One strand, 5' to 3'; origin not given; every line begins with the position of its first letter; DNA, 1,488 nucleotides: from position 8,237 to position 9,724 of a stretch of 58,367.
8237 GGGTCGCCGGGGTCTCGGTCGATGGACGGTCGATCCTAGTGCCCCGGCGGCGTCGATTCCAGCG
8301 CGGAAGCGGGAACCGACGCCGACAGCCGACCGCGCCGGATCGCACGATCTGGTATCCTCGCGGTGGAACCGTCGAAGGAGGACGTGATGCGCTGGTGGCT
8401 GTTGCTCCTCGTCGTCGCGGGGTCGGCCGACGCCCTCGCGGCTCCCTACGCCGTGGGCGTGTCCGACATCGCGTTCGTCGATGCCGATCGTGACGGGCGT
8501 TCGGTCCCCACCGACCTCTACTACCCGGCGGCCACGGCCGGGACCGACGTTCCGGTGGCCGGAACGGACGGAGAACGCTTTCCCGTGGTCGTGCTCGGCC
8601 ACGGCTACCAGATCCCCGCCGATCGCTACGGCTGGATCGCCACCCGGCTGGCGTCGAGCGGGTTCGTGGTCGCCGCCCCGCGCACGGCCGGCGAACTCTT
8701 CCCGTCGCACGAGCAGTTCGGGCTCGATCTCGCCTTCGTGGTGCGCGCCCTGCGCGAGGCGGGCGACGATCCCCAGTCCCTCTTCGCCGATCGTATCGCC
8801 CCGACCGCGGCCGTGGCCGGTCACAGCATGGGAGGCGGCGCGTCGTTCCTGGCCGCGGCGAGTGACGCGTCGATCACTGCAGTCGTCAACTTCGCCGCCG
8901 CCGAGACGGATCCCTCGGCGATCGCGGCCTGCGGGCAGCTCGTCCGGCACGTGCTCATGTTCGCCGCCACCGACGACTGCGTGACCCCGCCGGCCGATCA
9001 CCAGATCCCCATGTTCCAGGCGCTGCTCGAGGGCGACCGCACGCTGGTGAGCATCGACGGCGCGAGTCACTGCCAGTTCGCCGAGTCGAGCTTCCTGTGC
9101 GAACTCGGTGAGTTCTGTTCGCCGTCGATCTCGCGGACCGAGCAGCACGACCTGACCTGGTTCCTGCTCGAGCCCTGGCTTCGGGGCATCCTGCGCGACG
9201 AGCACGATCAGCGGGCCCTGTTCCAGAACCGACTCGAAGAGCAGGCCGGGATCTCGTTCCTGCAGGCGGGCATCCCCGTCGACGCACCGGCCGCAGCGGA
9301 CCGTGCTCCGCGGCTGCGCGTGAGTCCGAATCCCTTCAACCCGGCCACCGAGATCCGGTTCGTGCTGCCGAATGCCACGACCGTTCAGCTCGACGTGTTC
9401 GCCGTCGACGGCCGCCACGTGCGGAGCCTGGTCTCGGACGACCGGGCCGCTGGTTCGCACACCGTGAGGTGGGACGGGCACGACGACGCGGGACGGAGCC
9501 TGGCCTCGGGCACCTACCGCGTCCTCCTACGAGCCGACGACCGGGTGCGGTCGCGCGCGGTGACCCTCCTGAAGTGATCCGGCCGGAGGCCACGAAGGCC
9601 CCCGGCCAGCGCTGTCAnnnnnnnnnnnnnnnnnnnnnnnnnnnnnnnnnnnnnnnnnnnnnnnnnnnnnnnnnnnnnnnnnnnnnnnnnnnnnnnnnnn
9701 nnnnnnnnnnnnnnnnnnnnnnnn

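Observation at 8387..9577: PETase/cutinase-like polyesterase fold fused to a FlgD-Ig / T9SS-type C-terminal sorting domain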

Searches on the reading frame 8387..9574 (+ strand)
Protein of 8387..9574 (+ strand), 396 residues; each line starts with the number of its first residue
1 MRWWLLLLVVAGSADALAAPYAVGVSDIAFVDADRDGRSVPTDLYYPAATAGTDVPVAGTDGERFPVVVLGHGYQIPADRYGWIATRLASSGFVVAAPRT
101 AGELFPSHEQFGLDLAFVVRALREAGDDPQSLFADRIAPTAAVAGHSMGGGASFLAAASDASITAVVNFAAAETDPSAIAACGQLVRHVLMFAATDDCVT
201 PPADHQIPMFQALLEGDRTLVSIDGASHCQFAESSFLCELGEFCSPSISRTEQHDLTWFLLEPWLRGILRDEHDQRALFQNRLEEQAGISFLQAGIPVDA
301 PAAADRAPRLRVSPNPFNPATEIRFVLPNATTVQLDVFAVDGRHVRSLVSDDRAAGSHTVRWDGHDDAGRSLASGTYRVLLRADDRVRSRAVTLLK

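Call 3: search_protein_families(library=pfam, proteins=[window:8387-9574:+], max_evalue=1)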
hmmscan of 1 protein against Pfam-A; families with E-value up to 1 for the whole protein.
window:8387-9574:+ (396 aa): 11 families
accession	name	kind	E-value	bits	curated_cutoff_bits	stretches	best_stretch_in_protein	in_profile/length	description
PF12740.14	PETase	-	1.6e-18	67.5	28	1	61-233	50-216/263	PET hydrolase-like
PF13860.13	FlgD_ig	-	2.3e-10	40.7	27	1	329-383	21-75/79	FlgD Ig-like domain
PF07224.18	Chlorophyllase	-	4.4e-08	32.7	26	1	62-190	39-167/301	Chlorophyllase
PF12146.15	Hydrolase_4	-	9.4e-07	28.8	27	1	67-172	6-110/239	Serine aminopeptidase, S33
PF12695.13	Abhydrolase_5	-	1.3e-06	28.8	27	1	142-232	60-144/164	Alpha/beta hydrolase family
PF03403.19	PAF-AH_p_II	-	4e-06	26.1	20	1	61-98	96-133/372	Platelet-activating factor acetylhydrolase, isoform II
PF01738.24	DLH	-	0.016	15.3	21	1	64-204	12-161/217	Dienelactone hydrolase family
PF10029.15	DUF2271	-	0.018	15.2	27.3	1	349-381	68-100/136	Predicted periplasmic protein (DUF2271)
PF01764.32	Lipase_3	-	0.18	12.2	22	1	141-158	65-82/140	Lipase (class 3)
PF00561.26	Abhydrolase_1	-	0.19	11.8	25.8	0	142-171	72-102/245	alpha/beta hydrolase fold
PF16822.11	ALGX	-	0.2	11.7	26.5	1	122-175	185-240/268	SGNH hydrolase-like domain, acetyltransferase AlgX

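Call 4: search_protein_families(library=ncbifam, proteins=[window:8387-9574:+], max_evalue=1)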
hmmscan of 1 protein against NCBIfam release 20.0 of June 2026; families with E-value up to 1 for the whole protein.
window:8387-9574:+ (396 aa): 14 families
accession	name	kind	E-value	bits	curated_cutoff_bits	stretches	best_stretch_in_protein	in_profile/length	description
NF051441.1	BisHyethTerphBdeA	equivalog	1.1e-14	54.4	520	1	14-230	61-256/305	bis(hydroxyethyl) terephthalate hydrolase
NF005176.1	PRK06655.1-1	equivalog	9.6e-08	32.2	230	1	328-386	94-152/197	flagellar hook assembly protein FlgD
NF009276.0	PRK12633.1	equivalog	2.6e-07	30.6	383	1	329-385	127-183/234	flagellar basal body rod modification protein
NF033707.1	T9SS_sortase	equivalog_domain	1.2e-05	23.2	420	1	309-382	998-1078/1095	type IX secretion system sortase PorU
NF009277.0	PRK12634.1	equivalog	1.4e-05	25.3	333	1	328-385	119-176/221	flagellar basal body rod modification protein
NF052323.1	T9SSA_dep_M6i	equivalog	0.0021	16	600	1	314-384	962-1027/1043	T9SS-dependent M6-like inactivated metalloprotease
TIGR04183.1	Por_Secre_tail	domain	0.003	17.5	23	1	312-389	1-66/72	T9SS type A sorting domain-containing protein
NF009453.0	PRK12813.1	equivalog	0.0033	17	264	1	330-381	123-171/223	flagellar basal body rod modification protein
NF007857.0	PRK10566.1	equivalog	0.015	15.1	201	1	58-168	20-136/249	esterase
NF009452.0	PRK12812.1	equivalog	0.024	13.8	258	1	332-380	153-203/289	flagellar basal body rod modification protein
NF052228.1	T9SS_PorZ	equivalog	0.025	13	260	1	347-386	707-745/757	type IX secretion system anionic LPS delivery protein PorZ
NF047920.1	lactonase_UilS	equivalog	0.032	14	400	0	142-168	101-127/285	UilS family quorum-quenching N-acyl-homoserine lactonase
NF047595.1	IS66_ISRel24_TnpA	equivalog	0.046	14.3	74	1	253-349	30-110/113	IS66-like element accessory protein TnpA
NF053608.1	Lsa66_OmpA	equivalog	0.066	11.6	700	1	340-394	186-239/581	fibronectin-binding adhesin Lsa66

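Call 5: search_solved_structures(query=window:8387-9574:+, max_evalue=1, show_alignments=3)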
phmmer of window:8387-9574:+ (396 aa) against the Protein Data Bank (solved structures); distinct sequences matched with E-value up to 1: 196 (the best 60 are shown).
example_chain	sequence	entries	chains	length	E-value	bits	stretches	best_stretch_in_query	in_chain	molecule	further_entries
8ytv_A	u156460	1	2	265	1.6e-17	66.7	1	60-229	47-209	cutinase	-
8ytu_A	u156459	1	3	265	5.2e-17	65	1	60-229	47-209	cutinase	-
9kmf_A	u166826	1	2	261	5.9e-14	55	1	16-232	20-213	Alpha/beta hydrolase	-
6ky5_A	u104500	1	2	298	1.3e-13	53.9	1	7-229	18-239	PET hydrolase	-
4eb0_A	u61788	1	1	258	1.8e-13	53.4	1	64-229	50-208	LCC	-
9qyt_A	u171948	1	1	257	3.5e-13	52.4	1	64-229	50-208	Leaf-branch compost cutinase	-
6ths_A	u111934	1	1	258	5e-13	51.9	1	64-229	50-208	LCC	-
9qyu_B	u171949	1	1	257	2e-12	49.9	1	64-229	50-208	Leaf-branch compost cutinase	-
9qys_A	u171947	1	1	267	2.2e-12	49.8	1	64-229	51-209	Leaf-branch compost cutinase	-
9qyq_A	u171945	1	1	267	2.3e-12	49.7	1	64-229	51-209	Leaf-branch compost cutinase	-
8ota_A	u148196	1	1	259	2.6e-12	49.6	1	64-229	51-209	Leaf-branch compost cutinase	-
9qyp_C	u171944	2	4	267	2.7e-12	49.5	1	64-229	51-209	Leaf-branch compost cutinase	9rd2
9qyr_A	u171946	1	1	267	2.9e-12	49.4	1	64-229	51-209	Leaf-branch compost cutinase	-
7w44_A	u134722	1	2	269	3.2e-12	49.3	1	64-229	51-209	Leaf-branch compost cutinase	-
7w1n_A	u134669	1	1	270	3.3e-12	49.2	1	64-229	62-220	Leaf-branch compost cutinase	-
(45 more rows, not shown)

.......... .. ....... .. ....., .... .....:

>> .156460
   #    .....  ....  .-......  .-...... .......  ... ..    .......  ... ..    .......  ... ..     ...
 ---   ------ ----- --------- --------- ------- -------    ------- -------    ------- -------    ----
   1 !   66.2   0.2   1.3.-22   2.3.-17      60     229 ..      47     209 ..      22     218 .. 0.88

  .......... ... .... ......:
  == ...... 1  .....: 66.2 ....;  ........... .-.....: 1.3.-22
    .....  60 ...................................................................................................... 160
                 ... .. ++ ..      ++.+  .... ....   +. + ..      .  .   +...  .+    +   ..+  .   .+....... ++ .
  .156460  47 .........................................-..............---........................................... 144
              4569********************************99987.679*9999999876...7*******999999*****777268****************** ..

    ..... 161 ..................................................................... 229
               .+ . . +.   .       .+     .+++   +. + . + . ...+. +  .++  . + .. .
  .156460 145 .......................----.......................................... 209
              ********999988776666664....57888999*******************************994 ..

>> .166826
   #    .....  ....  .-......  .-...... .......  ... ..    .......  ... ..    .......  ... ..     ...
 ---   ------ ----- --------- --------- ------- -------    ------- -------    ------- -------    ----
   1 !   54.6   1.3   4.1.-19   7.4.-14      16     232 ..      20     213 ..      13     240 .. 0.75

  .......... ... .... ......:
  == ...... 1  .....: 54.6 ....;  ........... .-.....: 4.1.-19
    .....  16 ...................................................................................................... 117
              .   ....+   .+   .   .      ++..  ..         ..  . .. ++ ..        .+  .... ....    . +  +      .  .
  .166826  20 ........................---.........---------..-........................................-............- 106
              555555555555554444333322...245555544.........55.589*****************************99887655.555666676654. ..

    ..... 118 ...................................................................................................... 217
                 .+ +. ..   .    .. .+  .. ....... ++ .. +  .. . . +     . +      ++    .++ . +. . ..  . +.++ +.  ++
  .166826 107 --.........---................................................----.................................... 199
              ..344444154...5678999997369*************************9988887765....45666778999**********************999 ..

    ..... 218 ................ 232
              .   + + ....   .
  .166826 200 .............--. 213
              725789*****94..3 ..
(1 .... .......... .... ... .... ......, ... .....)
